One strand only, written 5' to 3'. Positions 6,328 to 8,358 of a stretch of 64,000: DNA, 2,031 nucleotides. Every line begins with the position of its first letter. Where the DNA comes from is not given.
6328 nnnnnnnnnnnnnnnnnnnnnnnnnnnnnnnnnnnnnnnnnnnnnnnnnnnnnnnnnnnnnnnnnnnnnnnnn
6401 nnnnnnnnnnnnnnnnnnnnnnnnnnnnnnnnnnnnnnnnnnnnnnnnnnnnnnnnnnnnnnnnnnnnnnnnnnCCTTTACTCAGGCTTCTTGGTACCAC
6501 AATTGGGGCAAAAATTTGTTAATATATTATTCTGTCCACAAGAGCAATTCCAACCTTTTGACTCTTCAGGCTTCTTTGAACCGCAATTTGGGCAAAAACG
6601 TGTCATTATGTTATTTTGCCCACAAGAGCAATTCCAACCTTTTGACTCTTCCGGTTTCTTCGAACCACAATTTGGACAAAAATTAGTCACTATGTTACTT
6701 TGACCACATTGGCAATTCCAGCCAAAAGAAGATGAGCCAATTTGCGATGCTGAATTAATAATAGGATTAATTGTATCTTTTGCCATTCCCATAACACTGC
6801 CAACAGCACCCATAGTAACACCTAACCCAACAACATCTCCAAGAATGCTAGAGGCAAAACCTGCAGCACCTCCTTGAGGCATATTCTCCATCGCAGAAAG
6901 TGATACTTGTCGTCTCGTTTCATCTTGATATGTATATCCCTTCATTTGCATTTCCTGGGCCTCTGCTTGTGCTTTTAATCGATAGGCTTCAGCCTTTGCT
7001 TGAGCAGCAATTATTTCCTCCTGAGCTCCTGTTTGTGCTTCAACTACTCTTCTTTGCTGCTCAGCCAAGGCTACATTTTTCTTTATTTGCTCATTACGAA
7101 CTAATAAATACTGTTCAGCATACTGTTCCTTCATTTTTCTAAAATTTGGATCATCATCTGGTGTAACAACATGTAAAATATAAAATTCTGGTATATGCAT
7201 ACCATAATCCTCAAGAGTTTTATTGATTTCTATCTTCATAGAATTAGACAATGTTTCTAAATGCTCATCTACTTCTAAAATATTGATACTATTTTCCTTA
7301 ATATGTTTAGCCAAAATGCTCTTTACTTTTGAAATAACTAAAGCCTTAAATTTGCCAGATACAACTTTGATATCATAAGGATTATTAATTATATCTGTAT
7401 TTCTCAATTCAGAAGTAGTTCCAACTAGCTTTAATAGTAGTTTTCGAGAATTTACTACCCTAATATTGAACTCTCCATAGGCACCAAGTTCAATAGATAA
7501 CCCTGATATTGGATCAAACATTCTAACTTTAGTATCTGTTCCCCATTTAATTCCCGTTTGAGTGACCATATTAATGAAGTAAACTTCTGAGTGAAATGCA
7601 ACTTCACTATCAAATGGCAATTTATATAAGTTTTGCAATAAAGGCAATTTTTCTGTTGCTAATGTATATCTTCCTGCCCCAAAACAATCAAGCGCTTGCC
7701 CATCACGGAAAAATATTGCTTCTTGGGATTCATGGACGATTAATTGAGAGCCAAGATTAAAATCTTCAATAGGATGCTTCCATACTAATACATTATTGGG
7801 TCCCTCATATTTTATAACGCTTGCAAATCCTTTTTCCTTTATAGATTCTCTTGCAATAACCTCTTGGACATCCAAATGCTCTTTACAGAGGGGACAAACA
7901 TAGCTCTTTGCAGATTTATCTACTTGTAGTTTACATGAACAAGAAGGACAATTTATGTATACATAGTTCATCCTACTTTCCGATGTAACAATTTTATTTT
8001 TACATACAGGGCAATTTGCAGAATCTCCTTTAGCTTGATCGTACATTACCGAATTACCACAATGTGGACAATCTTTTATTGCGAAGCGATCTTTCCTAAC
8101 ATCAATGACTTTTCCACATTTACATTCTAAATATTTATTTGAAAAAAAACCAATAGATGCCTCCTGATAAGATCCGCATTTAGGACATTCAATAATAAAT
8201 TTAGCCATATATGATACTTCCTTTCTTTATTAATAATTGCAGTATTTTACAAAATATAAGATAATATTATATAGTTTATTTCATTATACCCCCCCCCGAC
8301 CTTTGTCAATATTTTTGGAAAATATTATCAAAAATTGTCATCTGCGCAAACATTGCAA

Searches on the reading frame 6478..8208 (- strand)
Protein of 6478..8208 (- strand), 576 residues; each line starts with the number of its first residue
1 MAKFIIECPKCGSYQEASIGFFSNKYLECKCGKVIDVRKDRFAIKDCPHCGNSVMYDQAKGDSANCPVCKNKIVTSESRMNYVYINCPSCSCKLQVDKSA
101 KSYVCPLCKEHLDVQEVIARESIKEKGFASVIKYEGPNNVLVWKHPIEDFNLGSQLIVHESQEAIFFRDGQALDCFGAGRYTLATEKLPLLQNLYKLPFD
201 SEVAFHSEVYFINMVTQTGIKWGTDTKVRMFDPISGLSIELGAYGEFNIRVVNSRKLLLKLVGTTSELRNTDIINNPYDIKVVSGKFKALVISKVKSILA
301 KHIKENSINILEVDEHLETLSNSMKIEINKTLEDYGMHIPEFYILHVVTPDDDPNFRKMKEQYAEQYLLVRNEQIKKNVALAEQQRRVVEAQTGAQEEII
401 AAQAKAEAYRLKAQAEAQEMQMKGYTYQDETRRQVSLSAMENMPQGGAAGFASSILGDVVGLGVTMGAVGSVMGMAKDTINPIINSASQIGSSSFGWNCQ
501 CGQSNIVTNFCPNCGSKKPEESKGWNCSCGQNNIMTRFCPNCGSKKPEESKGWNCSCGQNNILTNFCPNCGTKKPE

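Call 5: search_protein_families(library=pfam, proteins=[window:6478-8208:-], max_evalue=0.01)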
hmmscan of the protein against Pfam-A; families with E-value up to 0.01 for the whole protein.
window:6478-8208:- (576 aa): 3 families
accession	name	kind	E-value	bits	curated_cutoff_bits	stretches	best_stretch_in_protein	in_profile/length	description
PF13421.11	Band_7_1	-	5.1e-37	128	24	1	149-352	10-198/211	SPFH domain-Band 7 family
PF13248.11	Zn_ribbon_3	-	0.00052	19.8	27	0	556-573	7-25/26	zinc-ribbon domain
PF22400.1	DUF6980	-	0.0057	17.3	27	0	501-522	45-66/99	Domain of unknown function (DUF6980)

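Call 6: search_protein_families(library=padloc, proteins=[window:6478-8208:-], max_evalue=0.01)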
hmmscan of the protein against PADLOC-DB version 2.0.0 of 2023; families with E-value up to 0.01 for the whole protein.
window:6478-8208:- (576 aa): 1 family
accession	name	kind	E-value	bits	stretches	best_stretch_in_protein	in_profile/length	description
PDLC04162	HEC-08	-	0.00099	16.3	1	34-126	193-285/358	-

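Call 8: find_encoding_contigs(protein=window:6478-8208:-, flank=3000, max_places=10)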
Protein window:6478-8208:- (576 aa): no gene with exactly this product is on record in the collection.

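Call 10: find_homologous_proteins(query=window:6478-8208:-, max_evalue=1e-10)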
Query window:6478-8208:- (576 aa): 7936 proteins with E <= 1e-10 among 8000 candidates; the best 120 are listed.
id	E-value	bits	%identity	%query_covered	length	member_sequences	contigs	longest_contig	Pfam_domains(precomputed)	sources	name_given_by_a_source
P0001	0.0e+0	1198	87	100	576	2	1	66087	PF13421.12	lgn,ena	-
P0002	0.0e+0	1117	72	100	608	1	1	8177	PF13421.12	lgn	-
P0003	0.0e+0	1101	76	100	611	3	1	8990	PF26408.2,PF13421.12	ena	-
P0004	0.0e+0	1081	76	100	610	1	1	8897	PF13421.12,PF13248.12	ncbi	-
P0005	0.0e+0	1068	76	100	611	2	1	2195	PF12773.14,PF13421.12,PF13248.12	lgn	-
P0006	0.0e+0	1062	66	100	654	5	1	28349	PF13421.12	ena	-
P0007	0.0e+0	1061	77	100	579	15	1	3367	PF13421.12,PF13248.12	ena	-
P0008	0.0e+0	1014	68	100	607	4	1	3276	PF01145.32,PF13421.12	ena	-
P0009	0.0e+0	1012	73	100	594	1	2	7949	PF13421.12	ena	-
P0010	1.9e-297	1005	72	100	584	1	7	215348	PF13421.12,PF13248.12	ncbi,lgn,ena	-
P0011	7.3e-291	984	71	100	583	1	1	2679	PF13421.12,PF13248.12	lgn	-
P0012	3.2e-289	978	71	100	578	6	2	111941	PF13421.12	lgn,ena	-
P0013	3.9e-288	975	72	100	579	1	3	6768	PF13421.12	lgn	-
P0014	1.8e-285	966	69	100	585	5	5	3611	PF13421.12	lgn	-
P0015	5.2e-284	961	69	100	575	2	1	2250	PF13421.12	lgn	-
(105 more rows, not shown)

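Call 11: find_encoding_contigs(protein=P0001, flank=6000, max_places=5)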
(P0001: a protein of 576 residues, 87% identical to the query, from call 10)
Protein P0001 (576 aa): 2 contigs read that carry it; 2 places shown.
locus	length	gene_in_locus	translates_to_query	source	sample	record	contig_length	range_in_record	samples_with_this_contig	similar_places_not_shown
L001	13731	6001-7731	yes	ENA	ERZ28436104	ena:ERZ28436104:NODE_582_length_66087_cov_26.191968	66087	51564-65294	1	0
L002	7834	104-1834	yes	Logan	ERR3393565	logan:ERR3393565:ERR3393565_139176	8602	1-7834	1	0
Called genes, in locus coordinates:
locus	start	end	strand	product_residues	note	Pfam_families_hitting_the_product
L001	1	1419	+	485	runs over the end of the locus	PF03062:MBOAT, PF13813:MBOAT_2 (weak)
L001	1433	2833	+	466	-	PF13306:LRR_5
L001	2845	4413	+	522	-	PF01841:Transglut_core (faint)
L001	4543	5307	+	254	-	PF00106:adh_short, PF08659:KR, PF13561:adh_short_C2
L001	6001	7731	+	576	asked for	PF13421:Band_7_1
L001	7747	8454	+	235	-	-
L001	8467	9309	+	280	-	PF11185:DUF2971 (weak)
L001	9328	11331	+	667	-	PF13676:TIR_2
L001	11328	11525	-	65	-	-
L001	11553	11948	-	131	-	-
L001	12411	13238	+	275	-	PF11335:DUF3137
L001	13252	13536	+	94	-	PF06961:DUF1294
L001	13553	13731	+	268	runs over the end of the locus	PF02661:Fic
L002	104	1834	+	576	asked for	PF13421:Band_7_1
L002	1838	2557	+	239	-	-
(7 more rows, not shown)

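Call 12: find_encoding_contigs(protein=P0003, flank=6000, max_places=5)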
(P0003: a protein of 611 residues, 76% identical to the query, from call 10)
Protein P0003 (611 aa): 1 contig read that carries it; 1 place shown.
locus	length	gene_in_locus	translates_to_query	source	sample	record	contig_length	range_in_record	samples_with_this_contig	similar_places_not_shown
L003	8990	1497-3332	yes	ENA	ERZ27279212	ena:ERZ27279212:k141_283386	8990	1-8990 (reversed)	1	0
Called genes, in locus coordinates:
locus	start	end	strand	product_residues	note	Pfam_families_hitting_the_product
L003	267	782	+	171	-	PF12639:Colicin-DNase, PF14414:WHH (weak)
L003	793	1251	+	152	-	-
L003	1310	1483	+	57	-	-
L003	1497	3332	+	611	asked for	PF26408:DUF8106 (faint), PF13421:Band_7_1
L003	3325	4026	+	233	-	-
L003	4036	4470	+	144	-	-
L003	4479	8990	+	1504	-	?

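Call 17: find_encoding_contigs(protein=P0004, flank=4000, max_places=4)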
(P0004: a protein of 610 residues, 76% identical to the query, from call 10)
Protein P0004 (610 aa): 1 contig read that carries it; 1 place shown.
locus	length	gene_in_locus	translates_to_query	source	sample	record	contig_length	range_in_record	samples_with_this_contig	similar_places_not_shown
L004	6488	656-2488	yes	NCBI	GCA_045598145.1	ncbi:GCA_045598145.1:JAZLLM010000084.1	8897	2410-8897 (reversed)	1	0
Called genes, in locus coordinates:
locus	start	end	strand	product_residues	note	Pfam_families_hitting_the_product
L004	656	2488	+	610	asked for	PF13248:Zn_ribbon_3 (faint), PF13421:Band_7_1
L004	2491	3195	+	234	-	-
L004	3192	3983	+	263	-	PF11185:DUF2971 (weak)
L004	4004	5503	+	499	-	PF07719:TPR_2 (faint), PF13174:TPR_6 (faint), PF13428:TPR_14 (faint), PF13432:TPR_16 (faint), PF14559:TPR_19 (faint), PF13676:TIR_2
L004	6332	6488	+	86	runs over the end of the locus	-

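Call 18: find_encoding_contigs(protein=P0010, flank=4000, max_places=8)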
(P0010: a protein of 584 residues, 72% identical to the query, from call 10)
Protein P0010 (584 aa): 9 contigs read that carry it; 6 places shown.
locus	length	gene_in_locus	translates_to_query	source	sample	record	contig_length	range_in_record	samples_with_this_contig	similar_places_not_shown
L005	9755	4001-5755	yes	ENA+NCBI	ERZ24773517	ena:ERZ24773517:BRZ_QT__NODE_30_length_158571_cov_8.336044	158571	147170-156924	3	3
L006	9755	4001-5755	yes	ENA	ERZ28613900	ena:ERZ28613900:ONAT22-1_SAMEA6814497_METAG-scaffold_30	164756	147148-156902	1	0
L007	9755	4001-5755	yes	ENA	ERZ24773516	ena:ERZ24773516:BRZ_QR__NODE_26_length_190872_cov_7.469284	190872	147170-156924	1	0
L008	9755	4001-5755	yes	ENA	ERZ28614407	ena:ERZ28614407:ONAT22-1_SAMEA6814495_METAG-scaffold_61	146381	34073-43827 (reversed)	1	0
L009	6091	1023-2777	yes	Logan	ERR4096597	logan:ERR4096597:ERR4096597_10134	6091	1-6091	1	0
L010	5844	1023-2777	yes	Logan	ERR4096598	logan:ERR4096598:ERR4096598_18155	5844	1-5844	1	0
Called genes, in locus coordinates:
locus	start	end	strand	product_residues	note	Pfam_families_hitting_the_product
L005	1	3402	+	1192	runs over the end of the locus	PF01855:POR_N, PF17147:PFOR_II, PF01558:POR, PF10371:EKR, PF12838:Fer4_7 (weak), PF13187:Fer4_9 (weak), PF13237:Fer4_10 (weak), PF02775:TPP_enzyme_C, +2 more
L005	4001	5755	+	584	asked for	PF13248:Zn_ribbon_3 (faint), PF13421:Band_7_1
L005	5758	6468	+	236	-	-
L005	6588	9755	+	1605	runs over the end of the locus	?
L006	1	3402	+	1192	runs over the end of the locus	PF01855:POR_N, PF17147:PFOR_II, PF01558:POR, PF10371:EKR, PF12838:Fer4_7 (weak), PF13187:Fer4_9 (weak), PF13237:Fer4_10 (weak), PF02775:TPP_enzyme_C, +2 more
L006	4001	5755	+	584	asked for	PF13248:Zn_ribbon_3 (faint), PF13421:Band_7_1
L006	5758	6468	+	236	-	-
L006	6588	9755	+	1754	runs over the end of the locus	PF00515:TPR_1 (faint), PF07719:TPR_2 (faint), PF13174:TPR_6 (faint), PF13181:TPR_8 (faint), PF13424:TPR_12 (faint), PF13676:TIR_2, PF09479:Flg_new, PF13306:LRR_5, +5 more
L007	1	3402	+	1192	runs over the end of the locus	PF01855:POR_N, PF17147:PFOR_II, PF01558:POR, PF10371:EKR, PF12838:Fer4_7 (weak), PF13187:Fer4_9 (weak), PF13237:Fer4_10 (weak), PF02775:TPP_enzyme_C, +2 more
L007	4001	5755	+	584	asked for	PF13248:Zn_ribbon_3 (faint), PF13421:Band_7_1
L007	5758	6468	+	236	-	-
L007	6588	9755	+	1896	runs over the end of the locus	PF00515:TPR_1 (faint), PF07719:TPR_2 (faint), PF13174:TPR_6 (faint), PF13424:TPR_12 (faint), PF13428:TPR_14 (faint), PF13676:TIR_2, PF09479:Flg_new, PF13306:LRR_5, +4 more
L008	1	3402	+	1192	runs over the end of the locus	PF01855:POR_N, PF17147:PFOR_II, PF01558:POR, PF10371:EKR, PF12838:Fer4_7 (weak), PF13187:Fer4_9 (weak), PF13237:Fer4_10 (weak), PF02775:TPP_enzyme_C, +2 more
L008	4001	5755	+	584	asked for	PF13248:Zn_ribbon_3 (faint), PF13421:Band_7_1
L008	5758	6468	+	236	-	-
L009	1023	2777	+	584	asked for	PF13248:Zn_ribbon_3 (faint), PF13421:Band_7_1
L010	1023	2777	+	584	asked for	PF13248:Zn_ribbon_3 (faint), PF13421:Band_7_1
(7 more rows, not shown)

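Call 19: find_encoding_contigs(protein=P0002, flank=4000, max_places=4)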
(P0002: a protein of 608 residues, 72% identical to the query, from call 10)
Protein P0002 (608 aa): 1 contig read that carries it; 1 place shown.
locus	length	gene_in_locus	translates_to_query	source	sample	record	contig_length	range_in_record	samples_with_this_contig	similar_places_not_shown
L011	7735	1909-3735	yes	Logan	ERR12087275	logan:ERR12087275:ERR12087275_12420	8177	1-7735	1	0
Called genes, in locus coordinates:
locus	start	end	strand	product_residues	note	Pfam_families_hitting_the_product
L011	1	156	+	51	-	?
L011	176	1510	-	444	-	-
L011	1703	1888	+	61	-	-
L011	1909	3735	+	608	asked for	PF13421:Band_7_1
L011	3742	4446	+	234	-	-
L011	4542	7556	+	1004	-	PF01582:TIR, PF13676:TIR_2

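Call 22: find_related_loci(query=window:6478-8208:-, collection=genome_contigs, flank=6000)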
Query window:6478-8208:- (576 aa) in genome_contigs; peptide patterns used: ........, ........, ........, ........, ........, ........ (x = any residue, [..] = any of these).
410 stretches matched a pattern; 399 encode a relative of the query (tblastn E <= 1e-3); the best 80 are kept; 80 distinct loci.
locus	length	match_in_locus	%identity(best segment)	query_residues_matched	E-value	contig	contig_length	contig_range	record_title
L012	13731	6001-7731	81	1-576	0e+0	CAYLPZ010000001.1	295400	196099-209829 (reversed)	MAG TPA_asm: uncultured Coprobacillus sp. isolate binchicken_co370_253 genome assembly, contig: NODE_29_length_295400_co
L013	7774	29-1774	63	1-576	0e+0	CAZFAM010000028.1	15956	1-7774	MAG TPA_asm: uncultured Bacteroidales bacterium isolate SRP225648_co1_57 genome assembly, contig: NODE_9115_length_15956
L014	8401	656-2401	76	1-576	0e+0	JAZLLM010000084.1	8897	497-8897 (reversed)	MAG: Bacilli bacterium isolate T1900044957_TA20190013.MAGScoT_cleanbin_000037 SGB_3856_k141_910748, whole genome shotgun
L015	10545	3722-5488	58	1-576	0e+0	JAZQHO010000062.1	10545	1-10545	MAG: Candidatus Limiplasma sp. isolate T1900044627_TS20190093.MAGScoT_cleanbin_000044 SGB_960_k141_1653612, whole genome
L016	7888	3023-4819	57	1-574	0e+0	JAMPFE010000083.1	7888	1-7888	MAG: Lachnospiraceae bacterium isolate NALB_7861_16 Scaffold_#83__SCF_083___7888_bp, whole genome shotgun sequence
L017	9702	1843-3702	57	1-576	0e+0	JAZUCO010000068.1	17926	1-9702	MAG: Acutalibacteraceae bacterium isolate T1900045313_YK20190002.MAGScoT_cleanbin_000095 SGB_6258_k141_3280278, whole ge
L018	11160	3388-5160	57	1-574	0e+0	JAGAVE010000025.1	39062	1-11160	MAG: Clostridia bacterium isolate RGIG8803 Water_deer_Colon.Co__c112798, whole genome shotgun sequence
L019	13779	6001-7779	59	1-576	0e+0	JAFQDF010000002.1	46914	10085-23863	MAG: Clostridia bacterium isolate RGIG1713 Goat_Cecum-2__c28686, whole genome shotgun sequence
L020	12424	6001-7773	57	1-574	0e+0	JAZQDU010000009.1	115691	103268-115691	MAG: Acutalibacteraceae bacterium isolate T1900044636_TS20190102.MAGScoT_cleanbin_000015 SGB_1147_k141_1109246, whole ge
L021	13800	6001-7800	56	1-575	0e+0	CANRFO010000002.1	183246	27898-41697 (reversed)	MAG: uncultured Ruminiclostridium sp. isolate Lapin-023__bin56 genome assembly, contig: Lapin-023__NODE_45_length_183246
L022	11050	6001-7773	57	1-576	0e+0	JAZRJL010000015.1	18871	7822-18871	MAG: Clostridia bacterium isolate T1900045466_YK20190157.MAGScoT_cleanbin_000018 SGB_7212_k141_372922, whole genome shot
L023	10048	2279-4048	56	1-574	0e+0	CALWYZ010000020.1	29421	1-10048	MAG: uncultured Clostridia bacterium isolate BRZ_KQ__bin77 genome assembly, contig: BRZ_KQ__NODE_2969_length_29421_cov_2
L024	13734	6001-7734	57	1-576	0e+0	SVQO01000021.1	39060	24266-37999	MAG: Oscillospiraceae bacterium isolate SIG619 NODE_5741_length_39060_cov_4.037757, whole genome shotgun sequence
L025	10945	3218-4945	57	1-576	0e+0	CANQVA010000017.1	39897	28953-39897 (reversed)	MAG: uncultured Ruminococcus sp. isolate Lapin-032__bin115 genome assembly, contig: Lapin-032__NODE_1658_length_39897_co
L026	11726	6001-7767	58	1-576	0e+0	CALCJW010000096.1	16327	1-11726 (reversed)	MAG TPA_asm: uncultured Clostridia bacterium isolate ERR1600602_bin.57_CONCOCT_v1.1_MAG genome assembly, contig: ERZ1311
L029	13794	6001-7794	56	1-574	0e+0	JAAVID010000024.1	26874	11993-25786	MAG: Oscillospiraceae bacterium isolate Mgla_MAG_17-bin_5-ref_0 c_000000078934, whole genome shotgun sequence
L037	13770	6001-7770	57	1-576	0e+0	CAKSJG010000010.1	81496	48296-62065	MAG: uncultured Clostridia bacterium isolate REFINED_METABAT215_TOP10_CONTIGS_1500_ASSEMBLY_K77_MERGED__Hadza_MoBio_hadz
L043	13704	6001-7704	56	1-576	0e+0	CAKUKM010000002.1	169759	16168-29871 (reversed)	MAG: uncultured Clostridia bacterium isolate REFINED_METABAT215_TOP10_CONTIGS_1500_ASSEMBLY_K77_MERGED__Hadza_PheChl_Fib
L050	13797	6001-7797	56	1-576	0e+0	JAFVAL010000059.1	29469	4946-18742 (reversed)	MAG: Lachnospiraceae bacterium isolate RGIG4992 Roe_deer_Rumen-5__c464942, whole genome shotgun sequence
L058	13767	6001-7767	56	1-574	0e+0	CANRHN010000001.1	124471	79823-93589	MAG: uncultured Clostridia bacterium isolate Lapin-032__bin20 genome assembly, contig: Lapin-032__NODE_228_length_124471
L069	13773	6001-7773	55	1-576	0e+0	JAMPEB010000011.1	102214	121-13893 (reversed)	MAG: Lachnoclostridium sp. isolate NALB_7823_23 Scaffold_#11__SCF_011___102214_bp, whole genome shotgun sequence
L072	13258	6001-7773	55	1-576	0e+0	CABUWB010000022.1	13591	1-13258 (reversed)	MAG TPA_asm: uncultured Clostridiales bacterium isolate MGYG-HGUT-04429 genome assembly, contig: GUT_GENOME274355_22, wh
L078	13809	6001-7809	53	1-576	0e+0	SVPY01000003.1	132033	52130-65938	MAG: Oscillospiraceae bacterium isolate SIG603 NODE_2908_length_132033_cov_2.350818, whole genome shotgun sequence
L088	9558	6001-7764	55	1-576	0e+0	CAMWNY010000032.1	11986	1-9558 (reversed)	MAG TPA_asm: uncultured Lachnospiraceae bacterium isolate SRR14411345_bin.3_metawrap_v1.3_MAG genome assembly, contig: N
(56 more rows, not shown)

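Call 37: find_encoding_contigs(protein=P0007, flank=3000, max_places=6)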
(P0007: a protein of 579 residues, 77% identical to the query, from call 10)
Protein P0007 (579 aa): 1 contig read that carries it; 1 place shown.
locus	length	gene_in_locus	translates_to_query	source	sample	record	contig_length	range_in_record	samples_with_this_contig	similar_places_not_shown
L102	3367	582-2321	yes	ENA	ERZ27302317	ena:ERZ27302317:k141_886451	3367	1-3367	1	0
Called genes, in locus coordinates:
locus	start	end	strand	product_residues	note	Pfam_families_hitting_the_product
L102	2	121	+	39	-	?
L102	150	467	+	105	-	-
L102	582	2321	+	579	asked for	PF13248:Zn_ribbon_3 (faint), PF13421:Band_7_1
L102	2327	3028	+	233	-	-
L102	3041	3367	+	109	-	?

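Call 38: find_encoding_contigs(protein=P0009, flank=3000, max_places=6)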
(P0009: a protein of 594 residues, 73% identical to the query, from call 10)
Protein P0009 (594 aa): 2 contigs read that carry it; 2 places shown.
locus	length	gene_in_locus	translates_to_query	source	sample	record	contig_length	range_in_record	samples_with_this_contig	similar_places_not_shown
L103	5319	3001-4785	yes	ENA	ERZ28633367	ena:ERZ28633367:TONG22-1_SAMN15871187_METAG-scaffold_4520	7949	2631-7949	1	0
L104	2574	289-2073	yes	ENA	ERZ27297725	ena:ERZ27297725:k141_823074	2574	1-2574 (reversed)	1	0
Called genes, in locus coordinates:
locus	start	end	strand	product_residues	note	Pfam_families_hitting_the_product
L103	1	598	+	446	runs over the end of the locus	PF13173:AAA_14, PF13635:DUF4143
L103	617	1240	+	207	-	PF00657:Lipase_GDSL, PF13472:Lipase_GDSL_2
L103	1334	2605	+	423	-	PF13173:AAA_14, PF13635:DUF4143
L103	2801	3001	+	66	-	-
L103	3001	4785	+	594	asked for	PF13421:Band_7_1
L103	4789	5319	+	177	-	?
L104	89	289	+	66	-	-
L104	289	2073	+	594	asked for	PF13421:Band_7_1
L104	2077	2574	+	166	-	?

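Call 40: find_encoding_contigs(protein=P0013, flank=3000, max_places=6)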
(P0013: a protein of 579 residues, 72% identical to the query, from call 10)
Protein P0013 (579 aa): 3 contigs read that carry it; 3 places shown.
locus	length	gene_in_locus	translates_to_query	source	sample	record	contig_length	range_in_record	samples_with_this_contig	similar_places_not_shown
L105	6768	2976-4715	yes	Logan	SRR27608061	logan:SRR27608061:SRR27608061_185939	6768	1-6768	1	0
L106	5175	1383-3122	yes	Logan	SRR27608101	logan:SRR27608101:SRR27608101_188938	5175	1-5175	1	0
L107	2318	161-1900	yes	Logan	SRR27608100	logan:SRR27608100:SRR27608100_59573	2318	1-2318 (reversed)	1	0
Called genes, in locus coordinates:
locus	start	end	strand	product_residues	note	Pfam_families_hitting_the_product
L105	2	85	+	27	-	?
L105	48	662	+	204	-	PF19570:DUF6088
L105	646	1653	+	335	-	PF08843:AbiEii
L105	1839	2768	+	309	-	PF14659:Phage_int_SAM_3, PF00589:Phage_integrase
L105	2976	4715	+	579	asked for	PF13421:Band_7_1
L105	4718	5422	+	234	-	-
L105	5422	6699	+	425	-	-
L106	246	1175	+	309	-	PF14659:Phage_int_SAM_3, PF00589:Phage_integrase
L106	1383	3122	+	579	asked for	PF13421:Band_7_1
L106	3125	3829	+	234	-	-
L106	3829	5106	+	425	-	-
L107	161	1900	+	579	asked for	PF13421:Band_7_1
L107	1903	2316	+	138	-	?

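Call 41: find_encoding_contigs(protein=P0012, flank=3000, max_places=6)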
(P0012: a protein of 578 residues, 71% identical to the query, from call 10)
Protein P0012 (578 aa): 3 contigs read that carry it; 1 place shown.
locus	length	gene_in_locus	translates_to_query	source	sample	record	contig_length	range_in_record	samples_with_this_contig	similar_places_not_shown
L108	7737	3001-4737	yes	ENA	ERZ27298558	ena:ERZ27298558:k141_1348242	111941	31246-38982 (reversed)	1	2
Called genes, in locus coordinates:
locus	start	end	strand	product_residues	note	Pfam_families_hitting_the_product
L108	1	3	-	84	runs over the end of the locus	-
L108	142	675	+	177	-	-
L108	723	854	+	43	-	-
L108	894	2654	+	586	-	PF00239:Resolvase, PF07508:Recombinase, PF13408:Zn_ribbon_recom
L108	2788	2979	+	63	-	-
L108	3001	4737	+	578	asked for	PF13421:Band_7_1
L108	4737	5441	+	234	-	-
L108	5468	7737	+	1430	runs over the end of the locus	PF07719:TPR_2 (faint), PF13428:TPR_14 (faint), PF12895:ANAPC3 (faint), PF13676:TIR_2, PF18998:Flg_new_2 (faint), PF09479:Flg_new, PF13306:LRR_5 (weak)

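Call 51: search_protein_families(library=ncbifam, proteins=[window:6478-8208:-], max_evalue=0.01)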
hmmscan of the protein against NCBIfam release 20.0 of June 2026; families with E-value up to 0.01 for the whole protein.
window:6478-8208:- (576 aa): 0 families

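Call 63: find_related_loci(query=window:6478-8208:-, collection=viral_contigs, flank=3000)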
Query window:6478-8208:- (576 aa) in viral_contigs; peptide patterns used: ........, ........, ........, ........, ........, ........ (x = any residue, [..] = any of these).
1 stretches matched a pattern, but none encodes a relative of the query by tblastn (E <= 1e-3).
